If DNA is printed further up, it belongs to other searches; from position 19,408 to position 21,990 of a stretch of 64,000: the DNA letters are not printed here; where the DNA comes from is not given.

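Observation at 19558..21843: Secreted protein with two bulb-lectin (MMBL) domains plus extra modules: a relative of lectin-like bacteriocins with an added C-terminal domain?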

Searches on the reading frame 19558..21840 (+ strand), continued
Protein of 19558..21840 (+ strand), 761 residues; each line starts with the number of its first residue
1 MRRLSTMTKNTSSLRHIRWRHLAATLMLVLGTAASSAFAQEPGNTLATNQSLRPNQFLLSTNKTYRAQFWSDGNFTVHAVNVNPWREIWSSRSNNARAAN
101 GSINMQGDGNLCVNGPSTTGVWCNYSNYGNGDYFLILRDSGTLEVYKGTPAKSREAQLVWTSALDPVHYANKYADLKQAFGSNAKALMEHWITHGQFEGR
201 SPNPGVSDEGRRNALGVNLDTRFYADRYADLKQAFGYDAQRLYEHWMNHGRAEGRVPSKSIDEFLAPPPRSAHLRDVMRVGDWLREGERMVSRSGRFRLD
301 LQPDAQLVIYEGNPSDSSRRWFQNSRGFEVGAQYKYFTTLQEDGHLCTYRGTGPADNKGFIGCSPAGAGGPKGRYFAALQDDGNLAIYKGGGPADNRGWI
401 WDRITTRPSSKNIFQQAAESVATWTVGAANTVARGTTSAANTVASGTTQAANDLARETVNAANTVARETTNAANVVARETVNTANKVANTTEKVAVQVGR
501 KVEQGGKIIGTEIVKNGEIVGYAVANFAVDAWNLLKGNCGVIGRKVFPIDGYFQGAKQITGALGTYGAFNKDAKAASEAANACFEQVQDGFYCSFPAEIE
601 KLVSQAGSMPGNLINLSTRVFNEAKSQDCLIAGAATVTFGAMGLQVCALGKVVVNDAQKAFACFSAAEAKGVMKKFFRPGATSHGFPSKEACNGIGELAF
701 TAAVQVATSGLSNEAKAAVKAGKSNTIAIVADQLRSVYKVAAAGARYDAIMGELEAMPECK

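Call 23: find_encoding_contigs(protein=P0033, flank=8000, max_places=2)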
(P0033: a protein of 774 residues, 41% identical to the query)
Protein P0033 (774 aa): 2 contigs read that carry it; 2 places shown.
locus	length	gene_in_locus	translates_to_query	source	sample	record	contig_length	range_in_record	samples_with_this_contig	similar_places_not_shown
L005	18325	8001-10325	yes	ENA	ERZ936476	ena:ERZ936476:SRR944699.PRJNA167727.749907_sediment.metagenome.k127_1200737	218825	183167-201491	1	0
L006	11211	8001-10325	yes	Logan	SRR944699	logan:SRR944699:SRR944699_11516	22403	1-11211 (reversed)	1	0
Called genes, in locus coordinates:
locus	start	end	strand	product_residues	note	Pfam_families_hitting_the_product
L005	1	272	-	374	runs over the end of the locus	PF02540:NAD_synthase, PF03054:tRNA_Me_trans, PF20259:tRNA_Me_trans_M, PF20258:tRNA_Me_trans_C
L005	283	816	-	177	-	PF00293:NUDIX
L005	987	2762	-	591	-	PF00512:HisKA, PF02518:HATPase_c, PF00072:Response_reg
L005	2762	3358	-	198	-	PF00072:Response_reg, PF00196:GerE, PF08281:Sigma70_r4_2 (weak)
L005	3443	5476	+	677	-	PF00263:Secretin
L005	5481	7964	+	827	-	PF19193:Tectonin, PF20067:SSL_N (faint), PF19193:Tectonin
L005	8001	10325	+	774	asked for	PF01453:B_lectin (faint)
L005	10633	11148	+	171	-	PF02545:Maf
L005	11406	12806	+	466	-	PF10150:RNase_E_G, PF20833:RNase_E_G_Thio (weak)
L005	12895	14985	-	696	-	PF00350:Dynamin_N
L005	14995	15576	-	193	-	PF02325:CCB3_YggT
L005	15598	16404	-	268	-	PF03807:F420_oxidored, PF14748:P5CR_dimer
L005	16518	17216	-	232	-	PF01168:Ala_racemase_N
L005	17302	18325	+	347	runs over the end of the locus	PF00437:T2SSE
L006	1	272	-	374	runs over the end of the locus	PF02540:NAD_synthase, PF03054:tRNA_Me_trans, PF20259:tRNA_Me_trans_M, PF20258:tRNA_Me_trans_C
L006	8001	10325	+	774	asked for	PF01453:B_lectin (faint)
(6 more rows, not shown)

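Call 24: predict_structure(alignment_id=A1)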
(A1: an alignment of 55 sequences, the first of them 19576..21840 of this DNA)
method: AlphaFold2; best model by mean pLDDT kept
length: 755 residues; sequences in the alignment: 55
mean_pLDDT: 77.9   pTM: 0.54
mean pLDDT of the five models: 77.9, 73.4, 72.1, 72.0, 71.4
residues with pLDDT >= 90: 295; 70-90: 252; 50-70: 93; < 50: 115
segments of 3 or more residues with pLDDT < 50: 1-4, 29-31, 403-442, 456-492, 496-502, 512-522, 603-605, 630-633
pLDDT, mean of each block of 10 residues (from residue 1): 54 81 64 75 94 95 95 95 91 94 94 91 93 96 88 95 96 95 93 93 94 93 87 94 88 92 95 95 96 96 95 91 91 93 93 90 77 95 91 80 48 42 34 33 65 56 36 35 31 46 51 46 58 77 70 81 71 87 87 69 49 64 61 55 78 88 84 75 89 87 78 81 82 61 87 86
secondary structure, 60 per line:
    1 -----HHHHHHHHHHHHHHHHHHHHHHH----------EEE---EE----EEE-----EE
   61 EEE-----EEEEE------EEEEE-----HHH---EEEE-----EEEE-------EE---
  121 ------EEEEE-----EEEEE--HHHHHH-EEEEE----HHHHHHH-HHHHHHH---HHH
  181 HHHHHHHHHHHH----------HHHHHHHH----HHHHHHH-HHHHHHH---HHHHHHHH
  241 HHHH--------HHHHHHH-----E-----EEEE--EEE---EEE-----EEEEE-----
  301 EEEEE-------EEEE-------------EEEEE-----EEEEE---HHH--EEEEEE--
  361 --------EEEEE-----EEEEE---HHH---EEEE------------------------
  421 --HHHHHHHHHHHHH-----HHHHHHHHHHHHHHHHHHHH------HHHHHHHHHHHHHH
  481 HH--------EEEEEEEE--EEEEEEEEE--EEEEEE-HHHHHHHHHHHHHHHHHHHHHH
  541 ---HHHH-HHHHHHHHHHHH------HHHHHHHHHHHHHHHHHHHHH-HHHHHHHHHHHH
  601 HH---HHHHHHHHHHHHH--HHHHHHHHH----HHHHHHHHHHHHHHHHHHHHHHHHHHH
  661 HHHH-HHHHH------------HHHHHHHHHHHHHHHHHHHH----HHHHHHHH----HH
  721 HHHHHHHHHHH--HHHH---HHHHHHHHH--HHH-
elements in order (helices of 4 or more, strands of 3 or more residues): H6-28 E39-41 E51-53 E59-63 E69-73 E80-84 E96-99 E105-108 E127-131 E137-141 H144-149 E151-155 H160-166 H168-174 H178-192 H203-210 H215-221 H223-229 H233-244 H253-259 E271-274 E277-279 E283-285 E291-295 E301-305 E313-316 E330-334 E340-344 E353-358 E369-373 E379-383 E393-396 H423-435 H441-460 H467-482 E491-498 E501-509 E512-517 H519-540 H544-547 H549-560 H567-587 H589-602 H606-618 H621-629 H634-664 H666-670 H683-702 H707-714 H719-731 H734-737 H741-749

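Call 33: find_encoding_contigs(protein=P0055, flank=10000, max_places=1)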
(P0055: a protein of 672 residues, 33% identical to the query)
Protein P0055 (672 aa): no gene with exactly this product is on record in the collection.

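Call 34: find_encoding_contigs(protein=P0044, flank=10000, max_places=1)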
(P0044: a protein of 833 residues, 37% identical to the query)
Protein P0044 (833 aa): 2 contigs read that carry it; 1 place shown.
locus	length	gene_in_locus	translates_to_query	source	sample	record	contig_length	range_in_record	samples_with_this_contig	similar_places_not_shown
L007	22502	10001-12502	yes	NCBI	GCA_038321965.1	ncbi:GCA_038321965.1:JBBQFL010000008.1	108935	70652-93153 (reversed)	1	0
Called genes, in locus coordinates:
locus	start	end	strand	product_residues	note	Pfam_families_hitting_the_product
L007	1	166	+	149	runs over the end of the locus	-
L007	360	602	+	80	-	PF27144:PA14_33160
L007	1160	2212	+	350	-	PF12146:Hydrolase_4, PF00561:Abhydrolase_1, PF06342:DUF1057, PF12697:Abhydrolase_6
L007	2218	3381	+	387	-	PF00990:GGDEF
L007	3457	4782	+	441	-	PF00544:Pectate_lyase_4 (faint)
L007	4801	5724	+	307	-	-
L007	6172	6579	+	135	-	-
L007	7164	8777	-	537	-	PF02696:SelO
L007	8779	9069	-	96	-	PF11342:DUF3144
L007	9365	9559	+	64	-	-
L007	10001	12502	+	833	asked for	-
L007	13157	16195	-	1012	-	PF00263:Secretin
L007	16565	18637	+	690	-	PF10459:Peptidase_S46, PF00089:Trypsin (faint), PF13365:Trypsin_2 (faint)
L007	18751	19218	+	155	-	-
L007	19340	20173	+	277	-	PF09916:DUF2145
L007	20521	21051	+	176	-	-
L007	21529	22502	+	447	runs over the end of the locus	-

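Call 35: find_encoding_contigs(protein=P0028, flank=10000, max_places=1)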
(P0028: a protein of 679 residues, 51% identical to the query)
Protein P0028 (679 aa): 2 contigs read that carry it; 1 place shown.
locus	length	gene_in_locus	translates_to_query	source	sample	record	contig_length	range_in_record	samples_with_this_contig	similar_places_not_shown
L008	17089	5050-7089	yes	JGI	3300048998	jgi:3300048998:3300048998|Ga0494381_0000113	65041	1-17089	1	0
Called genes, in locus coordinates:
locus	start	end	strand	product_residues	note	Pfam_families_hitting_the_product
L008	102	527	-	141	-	PF00085:Thioredoxin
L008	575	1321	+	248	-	PF00814:TsaD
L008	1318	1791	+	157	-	PF13302:Acetyltransf_3, PF00583:Acetyltransf_1, PF13673:Acetyltransf_10, PF08445:FR47 (faint), PF13508:Acetyltransf_7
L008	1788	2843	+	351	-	PF03167:UDG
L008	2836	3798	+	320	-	PF08907:DUF1853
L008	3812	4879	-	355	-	PF12833:HTH_18, PF00165:HTH_AraC (weak)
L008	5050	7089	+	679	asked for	-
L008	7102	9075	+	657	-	PF00263:Secretin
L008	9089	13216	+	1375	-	PF19193:Tectonin (weak)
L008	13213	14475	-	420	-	PF07690:MFS_1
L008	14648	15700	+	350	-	PF01168:Ala_racemase_N, PF00842:Ala_racemase_C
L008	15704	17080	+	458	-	PF18073:Zn_ribbon_LapB, PF13481:AAA_25, PF03796:DnaB_C (weak), PF06745:ATPase, PF23442:DUF7125, PF07088:GvpD_P-loop (faint), PF13401:AAA_22 (weak), PF06745:ATPase (weak)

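Call 36: find_encoding_contigs(protein=P0012, flank=10000, max_places=1)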
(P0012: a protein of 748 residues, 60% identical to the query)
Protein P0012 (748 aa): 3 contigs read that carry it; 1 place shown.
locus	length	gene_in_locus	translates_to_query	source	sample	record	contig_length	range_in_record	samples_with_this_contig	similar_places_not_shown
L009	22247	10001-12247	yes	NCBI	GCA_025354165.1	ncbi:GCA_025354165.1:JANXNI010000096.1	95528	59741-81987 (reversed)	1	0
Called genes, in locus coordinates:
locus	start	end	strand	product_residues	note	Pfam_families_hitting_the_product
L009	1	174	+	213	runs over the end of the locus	PF01144:CoA_trans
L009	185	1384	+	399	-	PF00108:Thiolase_N, PF00109:ketoacyl-synt (weak), PF02803:Thiolase_C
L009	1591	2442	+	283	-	PF00440:TetR_N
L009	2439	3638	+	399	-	PF25917:BSH_RND (faint), PF25973:BSH_CzcB, PF26077:BSH_Fcp1 (faint), PF25954:Beta-barrel_RND_2, PF25967:RND-MFP_C (weak), PF25975:CzcB_C (weak), PF25989:YknX_C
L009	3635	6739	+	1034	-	PF00873:ACR_tran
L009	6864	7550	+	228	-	PF00072:Response_reg, PF00196:GerE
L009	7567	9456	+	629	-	PF07695:7TMR-DISM_7TM (weak), PF02518:HATPase_c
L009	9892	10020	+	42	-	-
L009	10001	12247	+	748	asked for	-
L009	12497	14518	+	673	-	-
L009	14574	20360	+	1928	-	PF19193:Tectonin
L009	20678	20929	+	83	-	PF04226:Transgly_assoc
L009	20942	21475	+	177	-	-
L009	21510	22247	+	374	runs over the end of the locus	PF01734:Patatin, PF12536:DUF3734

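Call 37: fold_search(model_id=the predicted structure, library=pdb)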
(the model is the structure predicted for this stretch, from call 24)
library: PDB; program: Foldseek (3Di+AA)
matches with E <= 10: 1042; with E <= 0.001: 55
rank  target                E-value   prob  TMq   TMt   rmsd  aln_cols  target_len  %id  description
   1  4le7_B                3.7e-08  1.00  0.12  0.34  22.3       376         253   15  The Crystal Structure of Pyocin L1 at 2.09 Angstroms (released 2014-02-19)
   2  1dlp_E                4.3e-08  1.00  0.12  0.40  23.6       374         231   16  STRUCTURAL CHARACTERIZATION OF THE NATIVE FETUIN-BINDING PROTEIN SCILLA CAMPANULATA AGGLUTININ (SCAFET): A NOVEL TWO-D (released 2000-02-10)
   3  4led_B                5.3e-08  1.00  0.12  0.33  21.2       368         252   15  The Crystal Structure of Pyocin L1 bound to D-rhamnose at 2.37 Angstroms (released 2014-02-19)
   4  4le7_A                1.2e-07  1.00  0.12  0.34  21.7       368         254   15  The Crystal Structure of Pyocin L1 at 2.09 Angstroms (released 2014-02-19)
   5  1dlp_B                1.2e-07  1.00  0.13  0.42  23.7       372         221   16  STRUCTURAL CHARACTERIZATION OF THE NATIVE FETUIN-BINDING PROTEIN SCILLA CAMPANULATA AGGLUTININ (SCAFET): A NOVEL TWO-D (released 2000-02-10)
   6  1dlp_A                3.4e-07  1.00  0.13  0.40  24.3       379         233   15  STRUCTURAL CHARACTERIZATION OF THE NATIVE FETUIN-BINDING PROTEIN SCILLA CAMPANULATA AGGLUTININ (SCAFET): A NOVEL TWO-D (released 2000-02-10)
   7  1dlp_F                7.9e-07  1.00  0.13  0.42  23.8       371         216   15  STRUCTURAL CHARACTERIZATION OF THE NATIVE FETUIN-BINDING PROTEIN SCILLA CAMPANULATA AGGLUTININ (SCAFET): A NOVEL TWO-D (released 2000-02-10)
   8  1dlp_D                2.6e-06  1.00  0.12  0.40  24.1       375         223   17  STRUCTURAL CHARACTERIZATION OF THE NATIVE FETUIN-BINDING PROTEIN SCILLA CAMPANULATA AGGLUTININ (SCAFET): A NOVEL TWO-D (released 2000-02-10)
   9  1dlp_C                2.9e-06  1.00  0.13  0.39  23.6       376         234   16  STRUCTURAL CHARACTERIZATION OF THE NATIVE FETUIN-BINDING PROTEIN SCILLA CAMPANULATA AGGLUTININ (SCAFET): A NOVEL TWO-D (released 2000-02-10)
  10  3m7h_A                4.3e-06  1.00  0.12  0.30  23.7       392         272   14  Crystal structure of the bacteriocin LLPA from Pseudomonas sp. (released 2011-03-23)
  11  1xd5_C                4.5e-06  1.00  0.14  0.87   1.7       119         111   24  Crystal structures of novel monomeric monocot mannose-binding lectins from Gastrodia elata (released 2005-01-11)
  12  4pdt                  6.1e-06  1.00  0.14  0.75   5.2       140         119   19  Japanese Marasmius oreades lectin (released 2015-04-29)
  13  1xd5_D                6.8e-06  1.00  0.14  0.88   1.6       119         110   24  Crystal structures of novel monomeric monocot mannose-binding lectins from Gastrodia elata (released 2005-01-11)
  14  1xd5_A                7.5e-06  1.00  0.14  0.87   1.6       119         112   24  Crystal structures of novel monomeric monocot mannose-binding lectins from Gastrodia elata (released 2005-01-11)
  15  4tkc                  7.5e-06  1.00  0.13  0.73   5.3       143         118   20  Japanese Marasmius oreades lectin complexed with mannose (released 2015-06-03)
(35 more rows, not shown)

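Call 40: search_protein_families(library=pfam, proteins=[L002:10236-12260:+, L002:12276-15503:+, L005:3443-5473:+, L005:5481-7961:+, L007:13157-16192:-], max_evalue=0.01)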
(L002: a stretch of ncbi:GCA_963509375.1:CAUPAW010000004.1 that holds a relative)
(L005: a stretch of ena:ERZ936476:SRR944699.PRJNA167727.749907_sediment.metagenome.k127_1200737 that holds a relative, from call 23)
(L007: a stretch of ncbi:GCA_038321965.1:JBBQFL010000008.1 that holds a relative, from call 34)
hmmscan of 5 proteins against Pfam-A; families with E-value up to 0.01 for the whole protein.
L002:10236-12260:+ (675 aa): 4 families
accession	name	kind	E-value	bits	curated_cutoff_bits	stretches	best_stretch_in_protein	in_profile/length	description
PF00263.26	Secretin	-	6.5e-26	91.4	27.5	1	433-588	4-166/169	Bacterial type II and III secretion system protein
PF10602.15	RPN7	-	0.0011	19.1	29.6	0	72-109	109-146/174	26S proteasome subunit RPN7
PF23914.1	TPR_CcmH_CycH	-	0.002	18.4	42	1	146-249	49-149/158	Cytochrome c-type biogenesis protein H TPR domain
PF14559.12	TPR_19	-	0.005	17.6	25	0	204-258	8-62/68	Tetratricopeptide repeat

L002:12276-15503:+ (1076 aa): 2 families
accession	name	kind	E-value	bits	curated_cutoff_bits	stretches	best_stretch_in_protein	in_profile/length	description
PF19193.6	Tectonin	-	6e-37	127.6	30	5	516-589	25-95/216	Tectonin domain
PF20067.5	SSL_N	-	0.00052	20.2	18.9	0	123-144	25-46/46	Strictosidine synthase-like, N-terminal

L005:3443-5473:+ (677 aa): 4 families
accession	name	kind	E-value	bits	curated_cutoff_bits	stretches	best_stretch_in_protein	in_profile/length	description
PF00263.26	Secretin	-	1.8e-28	99.7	27.5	1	436-590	5-166/169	Bacterial type II and III secretion system protein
PF07219.19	HemY_N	-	0.0042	17.6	31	0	76-122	53-98/107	HemY protein N-terminus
PF14559.12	TPR_19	-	0.0045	17.7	25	0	167-222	2-57/68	Tetratricopeptide repeat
PF25063.1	ARM_TT21_C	-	0.0074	16.6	35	0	129-199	102-173/209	Tetratricopeptide repeat protein 21 C-terminal ARM domain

L005:5481-7961:+ (827 aa): 6 families
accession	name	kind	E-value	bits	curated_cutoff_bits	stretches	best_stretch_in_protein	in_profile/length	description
PF19193.6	Tectonin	-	2.1e-32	112.8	30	3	318-413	79-179/216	Tectonin domain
PF20067.5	SSL_N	-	7.2e-12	45.4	18.9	0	190-211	25-46/46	Strictosidine synthase-like, N-terminal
PF23754.1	Beta-prop_IP5PC_F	-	6.7e-05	22.4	27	0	187-249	290-352/392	IP5P C-F beta-propeller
PF07494.17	Reg_prop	-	0.00017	21.8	20.4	0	623-643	2-21/24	Two component regulator propeller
PF25390.1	WD40_RLD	-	0.00041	20.2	150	1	552-734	74-218/363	RCC1-like domain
PF11725.13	AvrE_T3Es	-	0.002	15.9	24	0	109-234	465-571/1513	AvrE-family Type-III effector proteins (T3Es)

L007:13157-16192:- (1011 aa): 1 family
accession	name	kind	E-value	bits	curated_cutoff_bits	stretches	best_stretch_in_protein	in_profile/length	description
PF00263.26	Secretin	-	2.3e-40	138.4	27.5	1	527-704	1-168/169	Bacterial type II and III secretion system protein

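Call 44: find_related_loci(query=A1, collection=genome_contigs, flank=10000)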
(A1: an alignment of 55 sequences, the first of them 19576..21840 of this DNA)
Query A1 (755 aa) in genome_contigs; peptide patterns used: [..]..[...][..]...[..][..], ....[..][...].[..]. (x = any residue, [..] = any of these).
292 stretches matched a pattern; 249 encode a relative of the query (tblastn E <= 1e-3); the best 80 are kept; 79 distinct loci.
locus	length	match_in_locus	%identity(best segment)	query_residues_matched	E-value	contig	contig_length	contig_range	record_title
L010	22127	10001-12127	67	33-755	0e+0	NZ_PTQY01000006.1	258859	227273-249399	Rhodoferax sp. TS-BS-61-7 TS-BS-61-7-C6, whole genome shotgun sequence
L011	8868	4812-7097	65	2-755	0e+0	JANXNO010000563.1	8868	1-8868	MAG: Burkholderiales bacterium isolate 340R_concoct_218 340R_k141_1494517, whole genome shotgun sequence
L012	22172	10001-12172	61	34-755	0e+0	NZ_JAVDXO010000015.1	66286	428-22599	Rhodoferax saidenbachensis strain BE308 Ga0454569_15, whole genome shotgun sequence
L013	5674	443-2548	60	34-755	0e+0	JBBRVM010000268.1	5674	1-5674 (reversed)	MAG: Burkholderiales bacterium isolate La3_metabat2.149 La3_metabat2.149_K_2110347_L_5674_cov_10.0000, whole genome shot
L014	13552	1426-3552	59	35-755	0e+0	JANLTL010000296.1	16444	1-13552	MAG: Burkholderiales bacterium isolate OTE_25_metabat_182_sub OTE_25_k141_2273934, whole genome shotgun sequence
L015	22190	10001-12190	60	21-755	0e+0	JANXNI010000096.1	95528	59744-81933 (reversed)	MAG: Burkholderiales bacterium isolate 339R_concoct_73_sub 339R_k141_1000666, whole genome shotgun sequence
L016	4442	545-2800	57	15-755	0e+0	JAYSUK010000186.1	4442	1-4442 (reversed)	MAG: Burkholderiales bacterium isolate GFS_12627 GFS_12627_185, whole genome shotgun sequence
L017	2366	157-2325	55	14-755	0e+0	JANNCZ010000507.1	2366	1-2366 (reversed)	MAG: Burkholderiales bacterium isolate OTE_78_metabat_101_sub OTE_78_k141_3609712, whole genome shotgun sequence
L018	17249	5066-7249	57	13-755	0e+0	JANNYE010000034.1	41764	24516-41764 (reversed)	MAG: Burkholderiales bacterium isolate VAR_34_concoct_57 VAR_34_k141_1133898, whole genome shotgun sequence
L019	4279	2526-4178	51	158-754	0e+0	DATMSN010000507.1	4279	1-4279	MAG TPA_asm: Duganella sp. isolate SMAG_U12987 k141_430829, whole genome shotgun sequence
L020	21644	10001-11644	49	158-754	9e-177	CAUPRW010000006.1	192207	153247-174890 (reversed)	MAG: uncultured Duganella sp. isolate m17-metabat.1 genome assembly, contig: m17-c26, whole genome shotgun sequence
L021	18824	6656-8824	55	14-755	0e+0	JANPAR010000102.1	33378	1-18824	MAG: Burkholderiales bacterium isolate VAR_79_metabat_185 VAR_79_k141_1078759, whole genome shotgun sequence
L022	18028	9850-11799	41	166-755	2e-137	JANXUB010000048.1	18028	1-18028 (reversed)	MAG: Burkholderiales bacterium isolate 339R_metabat_247 339R_k141_440197, whole genome shotgun sequence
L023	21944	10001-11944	52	156-754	0e+0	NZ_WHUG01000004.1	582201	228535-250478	Rugamonas aquatica strain FT29W NODE_4_length_582201_cov_22.730469_4, whole genome shotgun sequence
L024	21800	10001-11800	37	46-755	8e-105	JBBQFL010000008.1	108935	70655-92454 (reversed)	MAG: Burkholderiales bacterium isolate Co_metawrap_1031 Cmw_1031_k141_4682414_length_108935_cov_16.9994, whole genome sh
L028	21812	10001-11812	34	46-712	1e-68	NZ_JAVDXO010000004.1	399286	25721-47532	Rhodoferax saidenbachensis strain BE308 Ga0454569_04, whole genome shotgun sequence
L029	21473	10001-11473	34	46-697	2e-64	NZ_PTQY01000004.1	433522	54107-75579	Rhodoferax sp. TS-BS-61-7 TS-BS-61-7-C4, whole genome shotgun sequence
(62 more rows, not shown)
